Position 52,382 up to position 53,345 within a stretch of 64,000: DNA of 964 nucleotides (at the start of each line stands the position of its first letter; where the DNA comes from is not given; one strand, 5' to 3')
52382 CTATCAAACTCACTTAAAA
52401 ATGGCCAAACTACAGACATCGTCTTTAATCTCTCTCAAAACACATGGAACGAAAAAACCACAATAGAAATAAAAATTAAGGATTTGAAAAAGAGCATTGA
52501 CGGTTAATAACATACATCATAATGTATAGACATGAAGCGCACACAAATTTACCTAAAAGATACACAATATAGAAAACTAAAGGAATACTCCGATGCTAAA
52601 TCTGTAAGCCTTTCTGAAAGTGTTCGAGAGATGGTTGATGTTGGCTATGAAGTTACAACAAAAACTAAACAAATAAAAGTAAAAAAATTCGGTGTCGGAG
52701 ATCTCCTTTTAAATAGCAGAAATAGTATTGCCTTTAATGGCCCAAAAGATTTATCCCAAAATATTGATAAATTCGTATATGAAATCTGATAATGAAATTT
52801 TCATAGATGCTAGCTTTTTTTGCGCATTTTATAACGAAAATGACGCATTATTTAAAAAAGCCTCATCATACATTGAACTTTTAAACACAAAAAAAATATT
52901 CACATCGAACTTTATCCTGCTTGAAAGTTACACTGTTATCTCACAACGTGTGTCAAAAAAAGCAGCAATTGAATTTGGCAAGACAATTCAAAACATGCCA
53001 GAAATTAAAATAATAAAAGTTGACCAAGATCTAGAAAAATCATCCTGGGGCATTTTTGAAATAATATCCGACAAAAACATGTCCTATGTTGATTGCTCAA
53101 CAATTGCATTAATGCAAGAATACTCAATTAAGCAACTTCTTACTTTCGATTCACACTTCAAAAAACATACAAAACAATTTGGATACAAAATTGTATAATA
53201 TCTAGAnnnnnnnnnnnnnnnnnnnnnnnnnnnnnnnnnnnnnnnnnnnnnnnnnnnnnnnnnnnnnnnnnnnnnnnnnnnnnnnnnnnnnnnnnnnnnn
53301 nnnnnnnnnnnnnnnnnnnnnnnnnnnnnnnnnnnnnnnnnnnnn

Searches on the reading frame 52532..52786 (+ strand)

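Call 34: search_protein_families(library=pfam, proteins=[window:52532-52786:+], max_evalue=0.01)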
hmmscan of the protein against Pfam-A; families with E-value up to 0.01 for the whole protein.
window:52532-52786:+ (85 aa): 1 family
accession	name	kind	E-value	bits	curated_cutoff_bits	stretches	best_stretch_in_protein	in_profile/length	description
PF12651.13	RHH_3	-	0.00065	20.1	21.6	1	2-36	3-37/44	Ribbon-helix-helix domain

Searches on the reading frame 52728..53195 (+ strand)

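Call 34: search_protein_families(library=pfam, proteins=[window:52728-53195:+], max_evalue=0.01)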
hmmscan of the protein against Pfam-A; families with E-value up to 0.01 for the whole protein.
window:52728-53195:+ (156 aa): 1 family
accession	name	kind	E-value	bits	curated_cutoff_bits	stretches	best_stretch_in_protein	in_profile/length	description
PF01850.27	PIN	-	9.3e-13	49.3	23.6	1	24-147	1-117/120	PIN domain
